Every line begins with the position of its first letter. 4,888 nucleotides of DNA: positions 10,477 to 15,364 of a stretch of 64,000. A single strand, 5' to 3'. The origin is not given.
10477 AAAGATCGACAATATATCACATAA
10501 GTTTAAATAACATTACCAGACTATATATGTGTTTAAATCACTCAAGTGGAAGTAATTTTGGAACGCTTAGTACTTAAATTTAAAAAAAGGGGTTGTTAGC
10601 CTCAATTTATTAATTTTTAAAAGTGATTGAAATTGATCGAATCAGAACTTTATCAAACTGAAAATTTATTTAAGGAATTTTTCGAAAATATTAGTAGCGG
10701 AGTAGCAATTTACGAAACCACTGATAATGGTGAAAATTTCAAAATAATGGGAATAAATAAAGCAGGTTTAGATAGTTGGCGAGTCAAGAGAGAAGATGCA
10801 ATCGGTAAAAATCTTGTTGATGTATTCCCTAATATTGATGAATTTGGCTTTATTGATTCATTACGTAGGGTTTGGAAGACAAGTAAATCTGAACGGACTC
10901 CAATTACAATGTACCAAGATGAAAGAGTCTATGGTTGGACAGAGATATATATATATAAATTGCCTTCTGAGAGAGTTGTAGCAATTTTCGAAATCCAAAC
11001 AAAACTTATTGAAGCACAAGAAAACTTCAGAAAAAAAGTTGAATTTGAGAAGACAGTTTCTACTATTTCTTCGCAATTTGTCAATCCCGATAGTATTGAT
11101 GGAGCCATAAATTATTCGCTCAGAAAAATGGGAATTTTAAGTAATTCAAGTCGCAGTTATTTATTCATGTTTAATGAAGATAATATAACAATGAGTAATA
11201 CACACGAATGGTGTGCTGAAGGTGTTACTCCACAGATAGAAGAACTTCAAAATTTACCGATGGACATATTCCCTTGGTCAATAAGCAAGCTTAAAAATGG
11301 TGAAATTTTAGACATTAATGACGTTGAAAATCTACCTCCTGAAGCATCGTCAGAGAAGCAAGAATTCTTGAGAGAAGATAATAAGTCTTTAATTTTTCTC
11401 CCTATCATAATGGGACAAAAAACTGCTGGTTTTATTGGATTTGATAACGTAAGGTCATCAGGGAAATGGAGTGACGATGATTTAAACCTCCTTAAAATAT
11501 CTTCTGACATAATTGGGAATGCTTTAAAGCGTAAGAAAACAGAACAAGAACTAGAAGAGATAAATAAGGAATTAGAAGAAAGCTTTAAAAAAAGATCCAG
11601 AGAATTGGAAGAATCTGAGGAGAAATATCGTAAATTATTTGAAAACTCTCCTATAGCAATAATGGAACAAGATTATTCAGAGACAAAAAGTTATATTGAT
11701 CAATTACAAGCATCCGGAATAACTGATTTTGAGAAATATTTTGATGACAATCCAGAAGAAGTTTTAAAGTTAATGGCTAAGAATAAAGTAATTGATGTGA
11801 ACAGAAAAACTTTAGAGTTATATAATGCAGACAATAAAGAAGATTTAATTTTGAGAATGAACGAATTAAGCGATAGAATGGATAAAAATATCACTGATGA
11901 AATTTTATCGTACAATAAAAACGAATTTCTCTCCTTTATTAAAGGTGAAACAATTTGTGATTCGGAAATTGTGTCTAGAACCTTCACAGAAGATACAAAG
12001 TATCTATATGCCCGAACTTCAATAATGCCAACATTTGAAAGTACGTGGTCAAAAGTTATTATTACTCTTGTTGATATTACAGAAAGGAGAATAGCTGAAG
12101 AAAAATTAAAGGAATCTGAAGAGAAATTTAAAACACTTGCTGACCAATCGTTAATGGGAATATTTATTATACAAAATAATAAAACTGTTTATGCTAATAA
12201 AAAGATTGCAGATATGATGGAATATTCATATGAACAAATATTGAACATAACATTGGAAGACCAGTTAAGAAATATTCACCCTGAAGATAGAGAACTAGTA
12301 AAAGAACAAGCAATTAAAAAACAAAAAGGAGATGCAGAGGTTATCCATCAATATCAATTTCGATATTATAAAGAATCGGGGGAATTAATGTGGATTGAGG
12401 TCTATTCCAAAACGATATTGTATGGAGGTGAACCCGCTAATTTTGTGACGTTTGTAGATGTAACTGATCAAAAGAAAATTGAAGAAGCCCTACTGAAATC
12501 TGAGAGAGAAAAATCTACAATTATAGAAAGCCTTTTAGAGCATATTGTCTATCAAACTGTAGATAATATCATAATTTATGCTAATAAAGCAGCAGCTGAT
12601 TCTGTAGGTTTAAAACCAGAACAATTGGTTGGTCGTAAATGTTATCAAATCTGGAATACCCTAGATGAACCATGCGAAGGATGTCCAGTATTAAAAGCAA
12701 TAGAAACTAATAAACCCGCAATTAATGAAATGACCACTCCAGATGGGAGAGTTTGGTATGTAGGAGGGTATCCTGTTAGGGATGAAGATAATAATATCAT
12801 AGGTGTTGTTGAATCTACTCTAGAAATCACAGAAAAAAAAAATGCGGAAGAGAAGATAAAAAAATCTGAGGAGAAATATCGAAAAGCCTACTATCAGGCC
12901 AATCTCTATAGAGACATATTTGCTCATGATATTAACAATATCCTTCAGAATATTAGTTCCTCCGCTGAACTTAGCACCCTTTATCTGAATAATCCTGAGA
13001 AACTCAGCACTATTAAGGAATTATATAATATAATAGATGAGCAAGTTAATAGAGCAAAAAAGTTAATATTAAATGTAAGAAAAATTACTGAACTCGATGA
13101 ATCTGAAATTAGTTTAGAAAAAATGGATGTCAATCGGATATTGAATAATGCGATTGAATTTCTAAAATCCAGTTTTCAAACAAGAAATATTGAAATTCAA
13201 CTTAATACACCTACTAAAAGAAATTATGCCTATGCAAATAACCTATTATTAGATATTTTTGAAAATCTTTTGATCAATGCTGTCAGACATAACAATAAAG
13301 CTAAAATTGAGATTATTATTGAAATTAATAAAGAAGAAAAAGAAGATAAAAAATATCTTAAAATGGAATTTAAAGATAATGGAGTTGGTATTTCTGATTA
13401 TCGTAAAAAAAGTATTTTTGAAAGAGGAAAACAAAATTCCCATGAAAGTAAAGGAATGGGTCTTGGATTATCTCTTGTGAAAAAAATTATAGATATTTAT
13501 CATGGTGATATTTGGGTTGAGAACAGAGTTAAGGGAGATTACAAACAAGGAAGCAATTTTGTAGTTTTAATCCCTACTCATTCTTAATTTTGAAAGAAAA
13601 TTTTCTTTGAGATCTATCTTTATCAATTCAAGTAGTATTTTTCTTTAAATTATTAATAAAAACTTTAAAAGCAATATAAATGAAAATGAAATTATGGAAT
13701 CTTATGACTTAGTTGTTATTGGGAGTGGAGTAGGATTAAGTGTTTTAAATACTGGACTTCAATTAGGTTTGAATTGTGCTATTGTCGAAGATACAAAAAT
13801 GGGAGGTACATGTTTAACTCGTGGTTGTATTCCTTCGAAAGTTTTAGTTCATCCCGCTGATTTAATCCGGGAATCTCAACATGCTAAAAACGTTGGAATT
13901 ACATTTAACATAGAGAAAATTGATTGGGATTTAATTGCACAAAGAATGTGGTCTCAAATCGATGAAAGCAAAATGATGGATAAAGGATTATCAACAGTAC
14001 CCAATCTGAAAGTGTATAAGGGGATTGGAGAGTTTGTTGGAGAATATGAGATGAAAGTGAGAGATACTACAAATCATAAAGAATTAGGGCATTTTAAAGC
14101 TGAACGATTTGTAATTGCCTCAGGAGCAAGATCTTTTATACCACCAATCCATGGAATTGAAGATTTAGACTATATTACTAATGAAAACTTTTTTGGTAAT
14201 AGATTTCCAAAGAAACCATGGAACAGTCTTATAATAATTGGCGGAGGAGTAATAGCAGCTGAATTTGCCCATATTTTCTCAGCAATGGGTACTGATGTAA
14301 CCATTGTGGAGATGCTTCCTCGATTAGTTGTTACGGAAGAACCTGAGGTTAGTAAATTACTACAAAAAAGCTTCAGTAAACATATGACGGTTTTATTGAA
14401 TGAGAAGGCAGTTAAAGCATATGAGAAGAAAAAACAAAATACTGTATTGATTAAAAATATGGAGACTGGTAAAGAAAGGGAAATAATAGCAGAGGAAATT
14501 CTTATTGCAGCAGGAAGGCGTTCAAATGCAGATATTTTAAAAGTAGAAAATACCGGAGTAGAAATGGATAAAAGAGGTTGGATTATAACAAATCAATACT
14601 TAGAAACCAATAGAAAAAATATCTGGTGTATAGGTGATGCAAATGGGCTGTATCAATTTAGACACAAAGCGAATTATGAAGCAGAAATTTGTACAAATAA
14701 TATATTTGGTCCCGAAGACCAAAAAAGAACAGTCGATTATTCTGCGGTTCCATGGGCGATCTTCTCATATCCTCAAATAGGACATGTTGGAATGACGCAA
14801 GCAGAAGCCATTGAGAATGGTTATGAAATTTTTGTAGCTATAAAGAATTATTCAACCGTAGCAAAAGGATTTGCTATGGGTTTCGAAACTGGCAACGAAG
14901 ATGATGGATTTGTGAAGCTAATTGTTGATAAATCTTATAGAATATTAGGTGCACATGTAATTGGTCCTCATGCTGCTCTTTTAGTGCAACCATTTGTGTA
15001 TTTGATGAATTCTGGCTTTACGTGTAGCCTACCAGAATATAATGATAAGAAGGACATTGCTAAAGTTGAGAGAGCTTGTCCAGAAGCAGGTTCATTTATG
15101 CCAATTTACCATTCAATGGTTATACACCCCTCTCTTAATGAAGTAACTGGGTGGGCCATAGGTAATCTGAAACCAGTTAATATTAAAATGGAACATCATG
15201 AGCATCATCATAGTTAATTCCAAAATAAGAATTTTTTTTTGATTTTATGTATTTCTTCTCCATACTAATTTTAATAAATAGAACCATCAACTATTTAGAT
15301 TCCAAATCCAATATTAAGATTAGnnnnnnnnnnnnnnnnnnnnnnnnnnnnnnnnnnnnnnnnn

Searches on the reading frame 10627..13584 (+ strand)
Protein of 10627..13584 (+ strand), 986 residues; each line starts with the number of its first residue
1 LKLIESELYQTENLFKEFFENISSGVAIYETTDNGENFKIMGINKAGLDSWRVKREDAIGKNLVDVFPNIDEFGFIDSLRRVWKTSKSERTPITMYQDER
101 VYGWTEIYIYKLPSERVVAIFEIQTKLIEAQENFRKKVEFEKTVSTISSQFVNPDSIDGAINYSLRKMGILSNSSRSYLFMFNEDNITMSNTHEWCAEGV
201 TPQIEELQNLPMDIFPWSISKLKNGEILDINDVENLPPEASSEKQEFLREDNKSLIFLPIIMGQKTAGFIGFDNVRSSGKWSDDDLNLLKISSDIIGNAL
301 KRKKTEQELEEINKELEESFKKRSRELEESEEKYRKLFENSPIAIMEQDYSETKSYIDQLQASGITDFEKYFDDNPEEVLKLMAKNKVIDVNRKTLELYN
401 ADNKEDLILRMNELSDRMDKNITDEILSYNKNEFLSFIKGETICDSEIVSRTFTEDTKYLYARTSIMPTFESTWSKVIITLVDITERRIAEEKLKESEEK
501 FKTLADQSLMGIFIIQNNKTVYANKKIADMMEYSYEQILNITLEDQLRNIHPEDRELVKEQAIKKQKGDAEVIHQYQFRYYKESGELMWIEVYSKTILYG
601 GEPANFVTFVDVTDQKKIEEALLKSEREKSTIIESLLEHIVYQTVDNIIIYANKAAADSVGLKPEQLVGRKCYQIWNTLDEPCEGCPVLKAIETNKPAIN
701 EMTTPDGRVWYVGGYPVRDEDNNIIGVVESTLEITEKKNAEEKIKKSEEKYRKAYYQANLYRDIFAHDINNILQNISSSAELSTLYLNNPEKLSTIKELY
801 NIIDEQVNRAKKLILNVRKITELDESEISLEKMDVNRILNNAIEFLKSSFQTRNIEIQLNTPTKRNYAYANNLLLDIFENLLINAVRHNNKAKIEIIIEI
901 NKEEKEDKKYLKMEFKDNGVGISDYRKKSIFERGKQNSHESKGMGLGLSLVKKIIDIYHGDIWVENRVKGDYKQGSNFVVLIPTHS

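Call 51: search_protein_families(library=pfam, proteins=[window:10627-13584:+], max_evalue=0.001)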
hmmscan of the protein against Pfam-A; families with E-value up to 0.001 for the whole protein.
window:10627-13584:+ (986 aa): 11 families
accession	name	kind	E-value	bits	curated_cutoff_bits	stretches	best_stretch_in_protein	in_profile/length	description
PF13426.13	PAS_9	-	7.7e-26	90.8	27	2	641-736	5-103/103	PAS domain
PF08448.16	PAS_4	-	8.6e-22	77.9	23.1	1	648-738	16-109/110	PAS fold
PF02518.31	HATPase_c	-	1.6e-18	67.6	26.4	1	873-984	5-109/111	Histidine kinase-, DNA gyrase B-, and HSP90-like ATPase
PF13188.13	PAS_8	-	3.6e-18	65.2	21.8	1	499-556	1-56/65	PAS domain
PF00989.32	PAS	-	1.3e-13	51.4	22.6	0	502-602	4-101/113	PAS fold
PF08447.18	PAS_3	-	7.1e-10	39.5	25.6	1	521-606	2-85/89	PAS fold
PF01590.32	GAF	-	4.7e-06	27.6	22.4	1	172-300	17-133/133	GAF domain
PF08670.17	MEKHLA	-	2.1e-05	24.9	23.7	0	520-564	51-95/143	MEKHLA domain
PF13596.12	PAS_10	-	0.00015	22.8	22.1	0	641-735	13-106/106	PAS domain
PF13185.12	GAF_2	-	0.0003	21.5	28.6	0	222-300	61-135/136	GAF domain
PF13492.12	GAF_3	-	0.0004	21.2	27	1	248-302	76-129/129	GAF domain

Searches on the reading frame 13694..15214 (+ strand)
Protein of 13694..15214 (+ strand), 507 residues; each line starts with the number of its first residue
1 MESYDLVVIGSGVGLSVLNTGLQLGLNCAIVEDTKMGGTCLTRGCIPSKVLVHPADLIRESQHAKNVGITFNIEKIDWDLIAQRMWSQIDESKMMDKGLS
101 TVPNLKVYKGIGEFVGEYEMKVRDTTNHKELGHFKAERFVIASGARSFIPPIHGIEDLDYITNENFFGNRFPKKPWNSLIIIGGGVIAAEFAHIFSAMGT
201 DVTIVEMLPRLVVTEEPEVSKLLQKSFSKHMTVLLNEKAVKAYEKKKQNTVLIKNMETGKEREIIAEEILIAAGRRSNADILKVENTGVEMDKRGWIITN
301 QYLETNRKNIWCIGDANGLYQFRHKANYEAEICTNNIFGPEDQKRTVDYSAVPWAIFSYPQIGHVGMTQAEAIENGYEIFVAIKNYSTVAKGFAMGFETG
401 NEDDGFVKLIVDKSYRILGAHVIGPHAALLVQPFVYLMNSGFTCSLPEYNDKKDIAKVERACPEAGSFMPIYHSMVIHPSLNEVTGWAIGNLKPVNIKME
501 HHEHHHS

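Call 51: search_protein_families(library=pfam, proteins=[window:13694-15214:+], max_evalue=0.001)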
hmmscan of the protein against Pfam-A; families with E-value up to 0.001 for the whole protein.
window:13694-15214:+ (507 aa): 5 families
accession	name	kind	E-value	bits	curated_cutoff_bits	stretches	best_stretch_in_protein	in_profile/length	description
PF07992.20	Pyr_redox_2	-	1.4e-48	166.3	26.1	1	4-329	1-290/291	Pyridine nucleotide-disulphide oxidoreductase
PF02852.28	Pyr_redox_dim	-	1.2e-18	67.7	25.3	1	352-445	1-90/110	Pyridine nucleotide-disulphide oxidoreductase, dimerisation domain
PF00070.33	Pyr_redox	-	1.6e-15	57.8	22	1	179-251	2-77/82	Pyridine nucleotide-disulphide oxidoreductase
PF13738.12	Pyr_redox_3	-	4.5e-07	29.9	30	1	132-314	121-305/305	Pyridine nucleotide-disulphide oxidoreductase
PF13434.12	Lys_Orn_oxgnase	-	0.00024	20.8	21.3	0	119-231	131-242/339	L-lysine 6-monooxygenase/L-ornithine 5-monooxygenase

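Call 80: search_protein_families(library=padloc, proteins=[window:13694-15214:+], max_evalue=0.00001)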
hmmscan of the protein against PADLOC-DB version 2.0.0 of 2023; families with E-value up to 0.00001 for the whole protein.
window:13694-15214:+ (507 aa): 0 families
